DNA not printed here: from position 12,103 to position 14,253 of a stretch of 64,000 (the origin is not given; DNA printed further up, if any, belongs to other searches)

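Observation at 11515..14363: Unusual redox module: Cys-rich protein, Grx-FTR-like fusion with a huge membrane-anchored C-terminal domain, and a ferredoxin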

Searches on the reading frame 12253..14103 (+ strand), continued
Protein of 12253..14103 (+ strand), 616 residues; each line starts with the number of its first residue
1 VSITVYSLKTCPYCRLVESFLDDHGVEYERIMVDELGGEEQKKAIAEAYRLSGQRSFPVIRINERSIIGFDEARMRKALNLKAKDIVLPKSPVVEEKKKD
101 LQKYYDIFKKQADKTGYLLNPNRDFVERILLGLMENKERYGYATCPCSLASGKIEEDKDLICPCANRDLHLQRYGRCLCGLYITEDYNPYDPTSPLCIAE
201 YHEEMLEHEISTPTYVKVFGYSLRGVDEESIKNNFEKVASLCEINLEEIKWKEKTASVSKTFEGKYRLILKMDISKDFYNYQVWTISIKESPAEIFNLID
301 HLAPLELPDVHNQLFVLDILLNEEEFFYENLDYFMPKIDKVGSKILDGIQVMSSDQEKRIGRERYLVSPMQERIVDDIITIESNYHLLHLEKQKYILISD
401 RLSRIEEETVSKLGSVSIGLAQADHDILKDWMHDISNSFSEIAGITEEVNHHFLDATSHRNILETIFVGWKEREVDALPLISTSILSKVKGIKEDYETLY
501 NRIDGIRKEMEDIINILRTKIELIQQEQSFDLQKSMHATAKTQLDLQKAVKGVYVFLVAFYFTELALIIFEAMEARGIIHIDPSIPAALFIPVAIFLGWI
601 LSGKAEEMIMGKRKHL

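Call 79: find_related_loci(query=A1, collection=genome_contigs, flank=6000)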
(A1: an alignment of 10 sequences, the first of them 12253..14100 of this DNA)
Query A1 (616 aa) in genome_contigs; peptide patterns used: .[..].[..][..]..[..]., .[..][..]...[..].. (x = any residue, [..] = any of these).
100 stretches matched a pattern; 15 encode a relative of the query (tblastn E <= 1e-3); 15 distinct loci.
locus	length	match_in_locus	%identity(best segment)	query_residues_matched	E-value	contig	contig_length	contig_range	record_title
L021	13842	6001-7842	74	1-615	0e+0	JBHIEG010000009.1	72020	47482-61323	MAG: Candidatus Hydrothermarchaeota archaeon isolate b3.sp1_bin.60 NODE_30_length_72020_cov_10.298381, whole genome shot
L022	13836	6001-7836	38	1-604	6e-133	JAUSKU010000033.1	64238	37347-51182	MAG: Deltaproteobacteria bacterium isolate E14_metabat.bin.78 E14_k141_58564, whole genome shotgun sequence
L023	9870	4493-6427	34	1-615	5e-125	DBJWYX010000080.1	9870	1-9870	MAG TPA_asm: Candidatus Wunengus sp. YC64 NODE_2779_length_9870_cov_4.992766, whole genome shotgun sequence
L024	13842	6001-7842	35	1-607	2e-124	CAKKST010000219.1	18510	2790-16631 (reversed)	Nitrospiria bacterium isolate Hainich-H51-bin250-1 genome assembly, contig: H51-bin250_1_Hain_H51_02um_R2_948_length_185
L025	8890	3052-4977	34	1-612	7e-124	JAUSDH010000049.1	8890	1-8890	MAG: Candidatus Brocadiaceae bacterium isolate E14_concoct.bin.99 E14_k141_28979, whole genome shotgun sequence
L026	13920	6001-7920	34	1-610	2e-122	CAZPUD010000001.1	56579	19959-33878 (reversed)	MAG TPA_asm: uncultured candidatus Brocadiaceae bacterium isolate SRP093185_co1_14 genome assembly, contig: NODE_205_len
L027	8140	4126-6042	34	1-609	1e-121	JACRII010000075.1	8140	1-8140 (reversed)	MAG: Planctomycetota bacterium isolate NC_groundwater_1799_Pr3_B-0.1um_42_210 SR-2_scaffold_141_831972, whole genome sho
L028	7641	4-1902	34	13-615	2e-118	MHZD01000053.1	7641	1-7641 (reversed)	MAG: Planctomycetes bacterium RIFOXYC2_FULL_41_27 rifoxyc2_full_scaffold_17773, whole genome shotgun sequence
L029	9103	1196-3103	34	1-609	3e-118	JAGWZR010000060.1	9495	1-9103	MAG: Planctomycetota bacterium isolate REEB58 contig-150_9408, whole genome shotgun sequence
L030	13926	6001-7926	33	1-612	4e-116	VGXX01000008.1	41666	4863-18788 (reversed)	MAG: Planctomycetota bacterium isolate M_DeepCast_100m_m2_243 M_DeepCast_100m_m2_243_Ga0194119_10001536, whole genome sh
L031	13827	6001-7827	33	1-613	5e-108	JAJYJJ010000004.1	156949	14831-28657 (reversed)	MAG: Nitrospirae bacterium isolate DBS2-1.bin158 NODE_140_length_156949_cov_4.685510, whole genome shotgun sequence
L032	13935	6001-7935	34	1-615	2e-124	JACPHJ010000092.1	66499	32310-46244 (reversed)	MAG: Planctomycetota bacterium isolate NC_groundwater_411_Ag_B-0.1um_42_12 GD18-4_B1_scaffold_670451, whole genome shotg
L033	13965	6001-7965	35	1-615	2e-116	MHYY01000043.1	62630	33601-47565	MAG: Planctomycetes bacterium RIFCSPLOWO2_12_38_17 rifcsplowo2_12_sub10_scaffold_156, whole genome shotgun sequence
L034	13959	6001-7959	35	1-615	4e-117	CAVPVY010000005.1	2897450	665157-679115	MAG: uncultured Planctomycetota bacterium isolate MFD09964.bin.1.59 genome assembly, contig: contig_4244, whole genome s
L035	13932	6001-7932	35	1-609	4e-105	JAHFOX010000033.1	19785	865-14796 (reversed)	MAG: Planctomycetota bacterium isolate nzgw513 NODE_806_length_19786_cov_6.949301, whole genome shotgun sequence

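Call 85: find_related_loci(query=A1, collection=metagenome_contigs, flank=5000)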
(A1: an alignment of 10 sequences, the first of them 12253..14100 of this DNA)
Query A1 (616 aa) in metagenome_contigs; peptide patterns used: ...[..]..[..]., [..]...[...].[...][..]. (x = any residue, [..] = any of these).
284 stretches matched a pattern; 8 encode a relative of the query (tblastn E <= 1e-3); 8 distinct loci.
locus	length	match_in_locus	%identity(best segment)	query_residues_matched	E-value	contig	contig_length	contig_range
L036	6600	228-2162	34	1-615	7e-124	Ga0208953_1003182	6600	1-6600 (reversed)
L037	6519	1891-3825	34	1-615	7e-124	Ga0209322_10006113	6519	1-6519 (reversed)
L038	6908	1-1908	34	10-615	7e-121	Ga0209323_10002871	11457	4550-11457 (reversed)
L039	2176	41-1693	36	62-604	1e-110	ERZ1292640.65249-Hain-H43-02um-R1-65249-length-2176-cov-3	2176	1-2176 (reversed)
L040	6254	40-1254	33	210-615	3e-69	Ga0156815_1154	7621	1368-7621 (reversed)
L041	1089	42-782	43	364-604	1e-64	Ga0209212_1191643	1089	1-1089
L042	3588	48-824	39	361-615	9e-56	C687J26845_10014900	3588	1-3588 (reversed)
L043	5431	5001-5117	45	3-42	2e-5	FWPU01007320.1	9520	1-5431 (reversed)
